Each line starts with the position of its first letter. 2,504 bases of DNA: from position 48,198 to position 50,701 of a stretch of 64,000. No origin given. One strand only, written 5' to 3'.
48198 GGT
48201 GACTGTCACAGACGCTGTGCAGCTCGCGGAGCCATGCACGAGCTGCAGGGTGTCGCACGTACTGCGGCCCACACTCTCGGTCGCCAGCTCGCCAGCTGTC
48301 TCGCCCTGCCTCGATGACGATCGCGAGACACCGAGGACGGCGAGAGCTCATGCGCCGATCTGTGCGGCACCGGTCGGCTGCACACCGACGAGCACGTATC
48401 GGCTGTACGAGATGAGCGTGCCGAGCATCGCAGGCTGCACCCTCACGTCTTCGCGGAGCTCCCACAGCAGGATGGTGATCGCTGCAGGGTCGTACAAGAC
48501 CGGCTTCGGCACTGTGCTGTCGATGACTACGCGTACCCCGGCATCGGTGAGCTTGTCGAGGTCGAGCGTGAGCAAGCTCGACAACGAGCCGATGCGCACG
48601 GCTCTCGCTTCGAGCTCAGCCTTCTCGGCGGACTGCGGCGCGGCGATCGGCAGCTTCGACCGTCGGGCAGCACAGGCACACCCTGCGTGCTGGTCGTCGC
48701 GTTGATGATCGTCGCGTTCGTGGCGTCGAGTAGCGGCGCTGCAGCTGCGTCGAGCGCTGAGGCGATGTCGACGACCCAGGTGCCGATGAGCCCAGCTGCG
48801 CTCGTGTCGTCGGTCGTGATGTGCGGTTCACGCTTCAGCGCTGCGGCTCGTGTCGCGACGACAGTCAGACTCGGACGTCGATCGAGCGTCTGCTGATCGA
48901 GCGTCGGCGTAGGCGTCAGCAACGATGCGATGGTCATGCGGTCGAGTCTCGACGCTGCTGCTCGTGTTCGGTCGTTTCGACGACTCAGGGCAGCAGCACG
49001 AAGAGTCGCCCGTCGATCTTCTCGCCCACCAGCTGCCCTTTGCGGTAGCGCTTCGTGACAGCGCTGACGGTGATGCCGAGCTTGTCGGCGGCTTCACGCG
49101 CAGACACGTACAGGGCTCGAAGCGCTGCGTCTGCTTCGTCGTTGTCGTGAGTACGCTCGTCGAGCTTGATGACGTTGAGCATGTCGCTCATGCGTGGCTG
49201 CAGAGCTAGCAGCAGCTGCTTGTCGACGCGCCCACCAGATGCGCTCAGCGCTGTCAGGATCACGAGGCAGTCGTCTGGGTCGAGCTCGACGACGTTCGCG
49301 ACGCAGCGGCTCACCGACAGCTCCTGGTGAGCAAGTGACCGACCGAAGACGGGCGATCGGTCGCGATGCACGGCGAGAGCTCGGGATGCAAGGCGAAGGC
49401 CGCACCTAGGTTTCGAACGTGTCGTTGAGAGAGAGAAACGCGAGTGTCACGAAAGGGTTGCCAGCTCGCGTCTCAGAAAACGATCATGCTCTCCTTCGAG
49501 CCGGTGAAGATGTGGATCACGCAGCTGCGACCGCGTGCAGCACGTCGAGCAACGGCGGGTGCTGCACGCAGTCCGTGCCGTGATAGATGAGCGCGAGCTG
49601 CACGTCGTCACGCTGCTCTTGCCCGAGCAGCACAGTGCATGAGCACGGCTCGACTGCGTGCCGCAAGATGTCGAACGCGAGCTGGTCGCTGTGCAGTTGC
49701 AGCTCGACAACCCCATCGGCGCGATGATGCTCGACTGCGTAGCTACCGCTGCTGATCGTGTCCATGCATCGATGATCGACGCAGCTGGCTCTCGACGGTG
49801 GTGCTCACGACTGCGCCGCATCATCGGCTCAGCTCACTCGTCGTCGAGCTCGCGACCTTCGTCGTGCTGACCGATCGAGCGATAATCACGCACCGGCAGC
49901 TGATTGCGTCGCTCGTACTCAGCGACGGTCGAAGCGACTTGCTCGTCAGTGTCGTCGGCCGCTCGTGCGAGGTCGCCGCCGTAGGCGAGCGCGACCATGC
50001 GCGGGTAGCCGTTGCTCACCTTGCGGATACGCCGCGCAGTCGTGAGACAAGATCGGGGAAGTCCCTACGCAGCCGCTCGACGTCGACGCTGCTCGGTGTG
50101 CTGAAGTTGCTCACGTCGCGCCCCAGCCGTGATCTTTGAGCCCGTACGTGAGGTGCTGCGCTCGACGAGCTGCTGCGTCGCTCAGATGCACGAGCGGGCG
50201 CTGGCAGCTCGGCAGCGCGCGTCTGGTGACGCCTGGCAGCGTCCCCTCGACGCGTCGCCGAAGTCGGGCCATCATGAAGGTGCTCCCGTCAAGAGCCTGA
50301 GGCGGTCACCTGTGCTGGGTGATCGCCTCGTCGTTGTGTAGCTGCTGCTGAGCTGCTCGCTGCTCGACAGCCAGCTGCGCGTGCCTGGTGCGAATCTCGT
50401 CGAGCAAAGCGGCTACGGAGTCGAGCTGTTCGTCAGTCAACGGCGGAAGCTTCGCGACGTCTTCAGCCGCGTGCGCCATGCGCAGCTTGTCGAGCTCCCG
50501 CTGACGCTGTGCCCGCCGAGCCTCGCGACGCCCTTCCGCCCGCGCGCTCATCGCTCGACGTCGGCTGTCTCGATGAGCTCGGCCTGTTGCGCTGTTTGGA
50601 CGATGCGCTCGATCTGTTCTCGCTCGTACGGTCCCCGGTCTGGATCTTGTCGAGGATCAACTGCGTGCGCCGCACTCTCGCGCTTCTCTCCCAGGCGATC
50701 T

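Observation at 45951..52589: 6.6-kb serine-recombinase island with no recognisable replication, transfer or virion genes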

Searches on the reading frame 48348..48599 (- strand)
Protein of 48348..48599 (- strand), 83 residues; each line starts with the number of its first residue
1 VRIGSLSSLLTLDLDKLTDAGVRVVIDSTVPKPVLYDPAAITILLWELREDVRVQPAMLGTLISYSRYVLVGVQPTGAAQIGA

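Call 6: search_protein_families(library=pfam, proteins=[window:48348-48599:-], max_evalue=0.1)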
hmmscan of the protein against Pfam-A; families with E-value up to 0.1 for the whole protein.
window:48348-48599:- (83 aa): 0 families

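Call 7: search_protein_families(library=phrogs, proteins=[window:48348-48599:-], max_evalue=0.1)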
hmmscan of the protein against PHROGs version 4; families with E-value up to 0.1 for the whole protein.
window:48348-48599:- (83 aa): 1 family
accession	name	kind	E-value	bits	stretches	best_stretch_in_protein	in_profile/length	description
phrog_8226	-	lysis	0.069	14.5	0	35-71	19-55/111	holin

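Call 24: search_protein_families(library=padloc, proteins=[window:48348-48599:-], max_evalue=0.1)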
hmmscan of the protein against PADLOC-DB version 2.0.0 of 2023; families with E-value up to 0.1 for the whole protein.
window:48348-48599:- (83 aa): 0 families

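Call 25: search_protein_families(library=ncbifam, proteins=[window:48348-48599:-], max_evalue=0.1)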
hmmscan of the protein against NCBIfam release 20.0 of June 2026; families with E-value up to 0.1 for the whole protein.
window:48348-48599:- (83 aa): 0 families

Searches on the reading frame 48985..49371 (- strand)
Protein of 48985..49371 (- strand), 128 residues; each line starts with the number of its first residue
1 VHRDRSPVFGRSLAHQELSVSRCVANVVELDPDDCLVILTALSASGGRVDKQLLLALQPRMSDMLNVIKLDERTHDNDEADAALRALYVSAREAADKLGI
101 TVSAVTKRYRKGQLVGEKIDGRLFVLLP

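Call 6: search_protein_families(library=pfam, proteins=[window:48985-49371:-], max_evalue=0.1)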
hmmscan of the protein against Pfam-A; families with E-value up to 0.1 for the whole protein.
window:48985-49371:- (128 aa): 7 families
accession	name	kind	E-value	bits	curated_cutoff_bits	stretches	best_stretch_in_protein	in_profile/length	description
PF18024.7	HTH_50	-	0.0015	18.6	27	1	88-111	23-46/50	Helix-turn-helix domain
PF13384.12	HTH_23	-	0.022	15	24.6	1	88-113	17-45/50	Homeodomain-like domain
PF21531.3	Rv2175c_wHTH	-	0.024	15.1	27.1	1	90-125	17-52/57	DNA-binding protein Rv2175c, wHTH domain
PF22083.2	I-HmuI_NUMOD-like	-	0.034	14.2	27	1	86-107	10-31/46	DNA endonuclease I-HmuI-like, NUMOD-like domain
PF13404.12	HTH_AsnC-type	-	0.035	14.4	27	0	90-111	19-40/42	AsnC-type helix-turn-helix domain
PF13412.12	HTH_24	-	0.047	13.7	21.9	0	90-111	19-40/48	Winged helix-turn-helix DNA-binding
PF08281.18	Sigma70_r4_2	-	0.056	13.5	25.7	0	90-111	28-49/54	Sigma-70, region 4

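Call 7: search_protein_families(library=phrogs, proteins=[window:48985-49371:-], max_evalue=0.1)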
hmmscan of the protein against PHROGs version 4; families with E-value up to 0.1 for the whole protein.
window:48985-49371:- (128 aa): 3 families
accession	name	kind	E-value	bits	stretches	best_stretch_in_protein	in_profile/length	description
phrog_66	-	integration and excision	0.0069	17.1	1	29-122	28-128/412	excisionase and transcriptional regulator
phrog_2474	-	transcription regulation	0.012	16.5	1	86-120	46-80/118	MerR-like transcriptional regulator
phrog_22818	-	unknown function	0.04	14.6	1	63-110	54-101/178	-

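Call 24: search_protein_families(library=padloc, proteins=[window:48985-49371:-], max_evalue=0.1)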
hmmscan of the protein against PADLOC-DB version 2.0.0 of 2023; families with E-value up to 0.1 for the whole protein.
window:48985-49371:- (128 aa): 1 family
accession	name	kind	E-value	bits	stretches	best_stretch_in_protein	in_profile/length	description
PDLC04133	mad1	-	7.6e-05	20.9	1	88-122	5-39/60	mads_1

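Call 25: search_protein_families(library=ncbifam, proteins=[window:48985-49371:-], max_evalue=0.1)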
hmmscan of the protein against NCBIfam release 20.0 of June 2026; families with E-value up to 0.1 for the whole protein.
window:48985-49371:- (128 aa): 1 family
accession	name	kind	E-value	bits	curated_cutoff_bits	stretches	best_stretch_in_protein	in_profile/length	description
NF011167.0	PRK14569.1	equivalog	0.087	12.2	410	0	19-62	44-88/296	D-alanyl-alanine synthetase A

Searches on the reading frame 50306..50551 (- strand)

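Call 6: search_protein_families(library=pfam, proteins=[window:50306-50551:-], max_evalue=0.1)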
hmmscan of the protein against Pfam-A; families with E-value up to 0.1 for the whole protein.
window:50306-50551:- (81 aa): 0 families

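Call 7: search_protein_families(library=phrogs, proteins=[window:50306-50551:-], max_evalue=0.1)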
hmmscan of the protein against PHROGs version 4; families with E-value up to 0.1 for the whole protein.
window:50306-50551:- (81 aa): 1 family
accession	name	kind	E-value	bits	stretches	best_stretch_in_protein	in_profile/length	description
phrog_31516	-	unknown function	0.057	14.3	1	6-50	52-97/176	-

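Call 24: search_protein_families(library=padloc, proteins=[window:50306-50551:-], max_evalue=0.1)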
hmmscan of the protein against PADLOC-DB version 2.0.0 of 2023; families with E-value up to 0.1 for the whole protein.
window:50306-50551:- (81 aa): 0 families
